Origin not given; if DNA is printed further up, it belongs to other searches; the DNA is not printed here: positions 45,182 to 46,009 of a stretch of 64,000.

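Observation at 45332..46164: Two-gene module: bactofilin fused to a DNA-binding HTH, coupled to a tail-anchored HTH protein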

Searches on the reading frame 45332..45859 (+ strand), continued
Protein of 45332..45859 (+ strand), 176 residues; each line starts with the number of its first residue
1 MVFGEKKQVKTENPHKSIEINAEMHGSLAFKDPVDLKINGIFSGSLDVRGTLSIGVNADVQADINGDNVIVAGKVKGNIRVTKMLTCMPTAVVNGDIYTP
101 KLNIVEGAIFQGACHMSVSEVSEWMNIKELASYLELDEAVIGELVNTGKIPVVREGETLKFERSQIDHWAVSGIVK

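Call 33: fold_search(model_id=the predicted structure, library=pdb)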
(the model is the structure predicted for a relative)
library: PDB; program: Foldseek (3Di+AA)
matches with E <= 10: 565; with E <= 0.001: 0
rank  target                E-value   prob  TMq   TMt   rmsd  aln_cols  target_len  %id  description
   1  6rib_A                1.2e-03  1.00  0.52  0.89   1.3       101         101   24  Cryo-EM reconstruction of Thermus thermophilus bactofilin double helical filaments (released 2019-07-17)
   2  6ria_1                3.1e-03  1.00  0.24  0.45   9.6       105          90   16  Bactofilin from Thermus thermophilus, F105R mutant crystal structure (released 2019-07-17)
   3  2n3d_MODEL_1_A        1.9e-02  1.00  0.41  0.66   5.4       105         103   25  Atomic structure of the cytoskeletal bactofilin BacA revealed by solid-state NMR (released 2015-12-16)
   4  8dgl_B                3.1e-02  1.00  0.29  0.69   2.8        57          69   19  Crystal Structure of the RdfS Excisionase (released 2022-10-05)
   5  8dgl_A                1.0e-01  1.00  0.29  0.72   2.6        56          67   18  Crystal Structure of the RdfS Excisionase (released 2022-10-05)
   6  4j2n_C                1.0e-01  1.00  0.26  0.74   2.4        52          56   21  Crystal Structure of mycobacteriophage Pukovnik Xis (released 2013-10-23)
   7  4j2n_A                1.6e-01  1.00  0.26  0.76   1.6        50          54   22  Crystal Structure of mycobacteriophage Pukovnik Xis (released 2013-10-23)
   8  6ama_B                1.8e-01  1.00  0.26  0.73   1.9        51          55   16  Structure of S. coelicolor/S. venezuelae BldC-smeA-ssfA complex to 3.09 Angstrom (released 2018-03-28)
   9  6o8k                  1.8e-01  0.84  0.19  0.30   4.9        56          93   18  Crystal Structure of apo and reduced Sulfide-responsive transcriptional repressor (SqrR) from Rhodobacter capsulatus. (released 2020-04-01)
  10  6ama_H                2.1e-01  1.00  0.26  0.75   2.8        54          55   17  Structure of S. coelicolor/S. venezuelae BldC-smeA-ssfA complex to 3.09 Angstrom (released 2018-03-28)
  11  6hn7_B                2.5e-01  1.00  0.26  0.60   1.3        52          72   21  Hijacking the Hijackers: Escherichia coli Pathogenicity Islands Redirect Helper Phage Packaging for Their Own Benefit. (released 2019-07-31)
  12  4k2e_A                2.8e-01  0.87  0.19  0.30   4.9        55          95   18  HlyU from Vibrio cholerae N16961 (released 2014-04-30)
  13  7lwr_A                3.1e-01  1.00  0.26  0.75   1.8        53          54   21  Structural and Biochemical Insight into Assembly of Molecular Motors Involved in Viral DNA Packaging (released 2022-03-09)
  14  8x0z                  3.4e-01  0.08  0.14  0.12  12.8       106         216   18  Crystal structure of A101C/A120C mutant of FfIBP (released 2024-11-13)
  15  6ama_P                4.1e-01  1.00  0.26  0.73   1.9        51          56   16  Structure of S. coelicolor/S. venezuelae BldC-smeA-ssfA complex to 3.09 Angstrom (released 2018-03-28)
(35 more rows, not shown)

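Call 46: search_dna_similar(query=window:45332-45859:+, collection=plasmids, mode=protein, max_evalue=0.001, max_rows=15)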
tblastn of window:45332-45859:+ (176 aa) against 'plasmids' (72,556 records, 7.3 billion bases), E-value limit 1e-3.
Records with a match: 5; places in all: 5; records where one place covers at least 80% of the query: 0.
Best place of each record, by identity: <60% 5.
By first word of the organism name: Acetoanaerobium 1; Azonexus 1; Leptospira 1; Methylovorus 1; Parabacteroides 1.
By predicted mobility (MOB-suite, as given by PLSDB): non-mobilizable 4; conjugative 1.
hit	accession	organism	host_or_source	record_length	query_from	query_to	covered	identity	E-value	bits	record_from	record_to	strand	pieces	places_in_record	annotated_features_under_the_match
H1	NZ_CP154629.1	Acetoanaerobium noterae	cell culture,Sludge of a digestion ...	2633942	18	130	64%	37.7%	1e-8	61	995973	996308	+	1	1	none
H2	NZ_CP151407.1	Azonexus hydrophilus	metagenomic assembly,groundwater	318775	4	112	62%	32.1%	4e-4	47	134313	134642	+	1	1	polymer-forming cytoskeletal protein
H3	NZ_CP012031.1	Leptospira borgpetersenii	Rattus,animal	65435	36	117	47%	40.2%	3e-7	56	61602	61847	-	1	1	polymer-forming cytoskeletal protein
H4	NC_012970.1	Methylovorus glucosotrophus SIP3-4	-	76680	21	108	50%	34.1%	1e-4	49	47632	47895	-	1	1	polymer-forming cytoskeletal protein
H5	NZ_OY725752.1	Parabacteroides distasonis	-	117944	35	116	47%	35.4%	2e-7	57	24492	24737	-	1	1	polymer-forming cytoskeletal protein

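Call 47: search_dna_similar(query=window:45332-45859:+, collection=phages, mode=protein, max_evalue=0.001, max_rows=15)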
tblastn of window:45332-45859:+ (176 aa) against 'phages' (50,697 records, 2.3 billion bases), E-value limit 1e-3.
Records with a match: 2; places in all: 2; records where one place covers at least 80% of the query: 0.
Best place of each record, by identity: <60% 2.
By first word of the organism name: Bacteriophage 1; Lachnospiraceae 1.
By host as written in the record: - 1; Lachnospiraceae 1.
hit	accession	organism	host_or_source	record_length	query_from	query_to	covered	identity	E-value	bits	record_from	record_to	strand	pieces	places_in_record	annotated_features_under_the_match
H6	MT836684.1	Bacteriophage sp.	human fecal samples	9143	120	176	32%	29.8%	4e-4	45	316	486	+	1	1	record has no annotation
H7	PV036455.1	Lachnospiraceae phage IMGVR 15430980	Lachnospiraceae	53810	120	176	32%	29.8%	9e-4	45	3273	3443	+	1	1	excisionase and transcriptional regulator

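Call 54: search_protein_representatives(alignment_id=A2)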
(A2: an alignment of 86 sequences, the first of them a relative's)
Query: 86 sequences, 176 profile positions. Proteins with E-value up to 0.001 (for the whole library): 23792; up to 1e-10: 4417; up to 1e-30: 35. The best 150 are listed.
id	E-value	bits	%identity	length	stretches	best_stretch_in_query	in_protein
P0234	3.9e-76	270.7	-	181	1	1-176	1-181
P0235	7.2e-61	221.0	-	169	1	1-176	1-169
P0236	2.5e-55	203.0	-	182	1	6-175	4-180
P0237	5.0e-55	202.0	-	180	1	7-175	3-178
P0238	9.2e-54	197.9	-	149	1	58-176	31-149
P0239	4.2e-53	195.7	-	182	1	12-175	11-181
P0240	3.6e-51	189.4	-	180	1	6-174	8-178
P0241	6.4e-51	188.6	-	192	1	5-173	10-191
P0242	1.2e-49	184.5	-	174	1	1-173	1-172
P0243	2.3e-49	183.6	-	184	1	4-176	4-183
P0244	4.5e-49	182.6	-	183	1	4-176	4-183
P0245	4.7e-49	182.5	-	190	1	6-173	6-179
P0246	9.7e-49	181.5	-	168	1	5-171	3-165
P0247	9.8e-49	181.5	-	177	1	9-174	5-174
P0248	4.6e-47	176.0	-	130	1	1-117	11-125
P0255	1.6e-38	148.2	-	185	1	10-171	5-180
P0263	1.2e-33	132.3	-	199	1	50-172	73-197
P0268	8.7e-31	123.0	-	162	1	7-134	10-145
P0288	7.6e-26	106.9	-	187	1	13-173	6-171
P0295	1.1e-24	103.2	-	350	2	25-155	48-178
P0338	1.6e-19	86.3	-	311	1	76-176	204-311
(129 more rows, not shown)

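Call 56: search_protein_families(library=padloc, proteins=[window:45332-45859:+], max_evalue=0.01)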
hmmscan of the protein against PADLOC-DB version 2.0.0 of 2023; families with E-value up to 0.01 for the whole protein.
window:45332-45859:+ (176 aa): 1 family
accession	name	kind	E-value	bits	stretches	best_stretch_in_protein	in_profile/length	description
PDLC04133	mad1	-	0.00023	19.4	1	122-169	3-50/60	mads_1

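Call 57: search_protein_families(library=pfam, proteins=[P0241, P0255, P0288, P0263, P0338, P0268, P0295], max_evalue=0.01)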
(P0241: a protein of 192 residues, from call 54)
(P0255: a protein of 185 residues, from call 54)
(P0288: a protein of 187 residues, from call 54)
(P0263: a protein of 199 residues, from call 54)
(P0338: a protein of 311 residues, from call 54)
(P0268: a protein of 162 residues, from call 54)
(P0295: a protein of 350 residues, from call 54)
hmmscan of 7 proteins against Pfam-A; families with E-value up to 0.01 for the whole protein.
P0241 (192 aa): 2 families
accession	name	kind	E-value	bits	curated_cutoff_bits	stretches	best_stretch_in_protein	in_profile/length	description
PF04519.19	Bactofilin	-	1.9e-25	89.4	27.9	1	23-120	2-97/98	Polymer-forming cytoskeletal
PF12728.13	HTH_17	-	3.1e-09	37.4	27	1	142-190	1-49/51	Helix-turn-helix domain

P0255 (185 aa): 2 families
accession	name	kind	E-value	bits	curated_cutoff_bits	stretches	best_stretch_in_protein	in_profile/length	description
PF04519.19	Bactofilin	-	1.1e-22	80.5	27.9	1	18-110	8-98/98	Polymer-forming cytoskeletal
PF12728.13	HTH_17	-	6.9e-09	36.3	27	1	133-182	2-50/51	Helix-turn-helix domain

P0288 (187 aa): 2 families
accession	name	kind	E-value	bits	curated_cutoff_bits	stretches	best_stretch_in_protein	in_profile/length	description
PF04519.19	Bactofilin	-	2.9e-20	72.8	27.9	1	14-108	6-98/98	Polymer-forming cytoskeletal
PF12728.13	HTH_17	-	4.4e-11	43.3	27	1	122-171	2-50/51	Helix-turn-helix domain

P0263 (199 aa): 2 families
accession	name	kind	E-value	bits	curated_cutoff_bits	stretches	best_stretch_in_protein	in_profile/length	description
PF04519.19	Bactofilin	-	4.6e-17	62.5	27.9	1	73-137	33-97/98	Polymer-forming cytoskeletal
PF12728.13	HTH_17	-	1e-07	32.5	27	1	154-198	6-50/51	Helix-turn-helix domain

P0338 (311 aa): 5 families
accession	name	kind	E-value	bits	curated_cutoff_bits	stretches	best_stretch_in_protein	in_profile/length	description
PF12728.13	HTH_17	-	2.8e-10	40.7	27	1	259-308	1-50/51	Helix-turn-helix domain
PF00534.26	Glycos_transf_1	-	2.1e-06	27.8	26.4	1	137-198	74-135/172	Glycosyl transferases group 1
PF13692.12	Glyco_trans_1_4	-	4.1e-06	27.5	27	1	137-219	62-135/142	Glycosyl transferases group 1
PF04519.19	Bactofilin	-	3.7e-05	24.3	27.9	1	204-243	59-98/98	Polymer-forming cytoskeletal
PF13524.12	Glyco_trans_1_2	-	0.0099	16.3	25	0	146-197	37-92/144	Glycosyl transferase-like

P0268 (162 aa): 1 family
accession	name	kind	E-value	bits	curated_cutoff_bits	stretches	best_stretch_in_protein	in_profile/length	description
PF04519.19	Bactofilin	-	1e-21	77.5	27.9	1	21-117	3-97/98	Polymer-forming cytoskeletal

P0295 (350 aa): 2 families
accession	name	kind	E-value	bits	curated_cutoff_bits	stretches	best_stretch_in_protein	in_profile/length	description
PF04519.19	Bactofilin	-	7.7e-46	154.8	27.9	2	39-136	1-97/98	Polymer-forming cytoskeletal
PF03120.22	DNA_ligase_OB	-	0.0088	16.3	32.9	0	271-294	46-69/79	NAD-dependent DNA ligase OB-fold domain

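Call 58: find_homologous_proteins(query=P0288)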
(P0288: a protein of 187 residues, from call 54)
Query P0288 (187 aa): 11 proteins with E <= 0.001 among 114 candidates.
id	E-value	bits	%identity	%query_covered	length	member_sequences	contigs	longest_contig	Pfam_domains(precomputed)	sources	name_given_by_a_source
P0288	3.5e-116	403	100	100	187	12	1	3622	PF12728.14,PF04519.20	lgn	-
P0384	6.2e-85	302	76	99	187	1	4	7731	PF12728.14,PF04519.20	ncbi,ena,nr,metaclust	ncbi:MAG: hypothetical protein A3G38_03000 [Omnitrophica WOR_2 bacterium RIFCSPLOWO2_12_FULL_51_8]|n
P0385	3.2e-78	280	71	98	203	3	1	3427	PF12728.14,PF04519.20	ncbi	-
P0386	2.9e-69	250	68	90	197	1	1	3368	PF12728.14,PF04519.20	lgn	-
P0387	6.9e-69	249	62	96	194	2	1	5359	PF12728.14,PF04519.20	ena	-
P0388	2.8e-65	238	62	97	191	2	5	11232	PF12728.14,PF04519.20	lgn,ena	-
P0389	5.6e-65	237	62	96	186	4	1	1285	PF12728.14,PF04519.20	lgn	-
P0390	1.2e-63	232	60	94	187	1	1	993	PF12728.14,PF04519.20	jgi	jgi:excisionase family DNA binding protein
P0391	5.0e-62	227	61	93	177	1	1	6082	PF12728.14,PF04519.20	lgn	-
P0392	1.1e-56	210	90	59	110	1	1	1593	PF12728.14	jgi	-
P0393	4.5e-37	146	70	53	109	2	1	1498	PF12728.14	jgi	-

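Call 59: find_encoding_contigs(protein=P0388, flank=5000, max_places=2)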
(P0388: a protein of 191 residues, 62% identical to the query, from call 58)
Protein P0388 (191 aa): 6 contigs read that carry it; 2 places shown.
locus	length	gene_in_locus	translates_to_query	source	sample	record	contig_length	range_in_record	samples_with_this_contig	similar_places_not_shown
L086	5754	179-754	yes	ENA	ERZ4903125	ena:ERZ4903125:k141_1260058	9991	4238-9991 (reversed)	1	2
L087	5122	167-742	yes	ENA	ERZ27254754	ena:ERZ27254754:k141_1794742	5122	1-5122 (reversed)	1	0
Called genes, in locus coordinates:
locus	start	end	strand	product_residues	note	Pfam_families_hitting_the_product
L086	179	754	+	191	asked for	PF04519:Bactofilin, PF12728:HTH_17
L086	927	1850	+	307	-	PF00512:HisKA, PF02518:HATPase_c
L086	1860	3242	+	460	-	PF00072:Response_reg, PF00158:Sigma54_activat, PF14532:Sigma54_activ_2, PF00004:AAA (weak), PF07724:AAA_2, PF07728:AAA_5, PF25601:AAA_lid_14, PF02954:HTH_8, +1 more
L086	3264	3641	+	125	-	PF00072:Response_reg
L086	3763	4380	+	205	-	-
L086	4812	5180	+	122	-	PF13650:Asp_protease_2 (weak), PF13975:gag-asp_proteas (weak)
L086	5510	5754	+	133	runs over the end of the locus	PF00072:Response_reg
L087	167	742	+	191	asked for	PF04519:Bactofilin, PF12728:HTH_17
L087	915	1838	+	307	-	PF00512:HisKA, PF02518:HATPase_c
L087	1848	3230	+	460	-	PF00072:Response_reg, PF00158:Sigma54_activat, PF14532:Sigma54_activ_2, PF00004:AAA (weak), PF07724:AAA_2, PF07728:AAA_5, PF25601:AAA_lid_14, PF02954:HTH_8, +1 more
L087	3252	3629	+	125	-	PF00072:Response_reg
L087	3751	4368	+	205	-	-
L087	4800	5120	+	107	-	?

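Call 60: find_encoding_contigs(protein=P0384, flank=5000, max_places=2)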
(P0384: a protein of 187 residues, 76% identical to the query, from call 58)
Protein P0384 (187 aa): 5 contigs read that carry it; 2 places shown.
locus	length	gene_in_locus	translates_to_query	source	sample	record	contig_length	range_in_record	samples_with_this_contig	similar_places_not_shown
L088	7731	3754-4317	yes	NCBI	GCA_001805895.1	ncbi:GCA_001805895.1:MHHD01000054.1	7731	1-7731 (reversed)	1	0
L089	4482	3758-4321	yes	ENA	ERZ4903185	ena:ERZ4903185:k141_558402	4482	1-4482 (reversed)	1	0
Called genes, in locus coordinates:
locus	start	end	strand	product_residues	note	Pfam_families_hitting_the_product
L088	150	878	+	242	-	-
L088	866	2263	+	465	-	PF00142:Fer4_NifH (weak), PF01656:CbiA, PF02374:ArsA_ATPase (faint), PF06564:CBP_BcsQ, PF09140:MipZ, PF10609:ParA (weak), PF13614:AAA_31, PF16561:AMPK1_CBM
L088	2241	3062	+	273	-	-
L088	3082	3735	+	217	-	-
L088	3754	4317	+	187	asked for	PF04519:Bactofilin, PF12728:HTH_17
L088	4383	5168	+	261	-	PF05552:MS_channel_1st_1 (weak)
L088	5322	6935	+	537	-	PF00989:PAS (weak), PF13188:PAS_8 (faint), PF08447:PAS_3 (faint), PF00989:PAS, PF08448:PAS_4, PF13426:PAS_9, PF00512:HisKA, PF02518:HATPase_c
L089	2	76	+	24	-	?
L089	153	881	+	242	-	-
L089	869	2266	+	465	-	PF00142:Fer4_NifH (weak), PF01656:CbiA, PF02374:ArsA_ATPase (faint), PF06564:CBP_BcsQ, PF09140:MipZ, PF10609:ParA (weak), PF13614:AAA_31, PF16561:AMPK1_CBM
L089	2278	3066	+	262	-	-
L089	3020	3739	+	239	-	-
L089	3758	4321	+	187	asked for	PF04519:Bactofilin, PF12728:HTH_17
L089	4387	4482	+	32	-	?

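Call 73: search_solved_structures(query=A2, max_evalue=0.01, show_alignments=3)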
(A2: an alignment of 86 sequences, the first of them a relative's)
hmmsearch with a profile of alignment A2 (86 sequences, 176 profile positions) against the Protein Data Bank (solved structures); distinct sequences matched with E-value up to 0.01: 2.
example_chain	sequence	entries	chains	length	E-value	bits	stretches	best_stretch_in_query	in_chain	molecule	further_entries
2n3d_A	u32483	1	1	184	1.6e-09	40.7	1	35-114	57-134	Bactofilin A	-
6ria_A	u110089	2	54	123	4.2e-09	39.3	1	35-115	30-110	bactofilin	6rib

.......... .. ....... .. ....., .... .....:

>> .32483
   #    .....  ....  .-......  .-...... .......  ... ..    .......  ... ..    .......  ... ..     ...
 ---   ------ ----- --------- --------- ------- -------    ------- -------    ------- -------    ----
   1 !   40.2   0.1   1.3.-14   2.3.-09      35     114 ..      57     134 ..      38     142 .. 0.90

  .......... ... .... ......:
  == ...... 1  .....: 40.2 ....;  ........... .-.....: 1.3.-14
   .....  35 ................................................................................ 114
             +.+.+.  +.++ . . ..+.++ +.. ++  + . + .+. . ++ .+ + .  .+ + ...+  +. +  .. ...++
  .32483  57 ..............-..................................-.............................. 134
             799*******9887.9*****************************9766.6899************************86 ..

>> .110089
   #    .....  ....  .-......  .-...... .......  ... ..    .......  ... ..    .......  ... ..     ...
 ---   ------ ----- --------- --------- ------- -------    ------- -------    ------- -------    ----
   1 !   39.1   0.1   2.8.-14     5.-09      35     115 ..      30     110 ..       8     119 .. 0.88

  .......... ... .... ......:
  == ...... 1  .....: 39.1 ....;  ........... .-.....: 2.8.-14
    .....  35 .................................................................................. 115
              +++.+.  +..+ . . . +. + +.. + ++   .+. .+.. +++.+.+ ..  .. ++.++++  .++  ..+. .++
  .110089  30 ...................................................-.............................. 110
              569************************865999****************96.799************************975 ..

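Call 79: find_related_loci(query=A1, collection=viral_contigs, flank=3000)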
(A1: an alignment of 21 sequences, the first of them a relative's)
Query A1 (176 aa) in viral_contigs; peptide patterns used: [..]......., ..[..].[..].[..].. (x = any residue, [..] = any of these).
239 stretches matched a pattern; 1 encode a relative of the query (tblastn E <= 1e-3); 1 distinct loci.
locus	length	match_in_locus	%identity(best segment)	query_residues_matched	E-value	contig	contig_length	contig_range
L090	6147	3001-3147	35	121-169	5e-8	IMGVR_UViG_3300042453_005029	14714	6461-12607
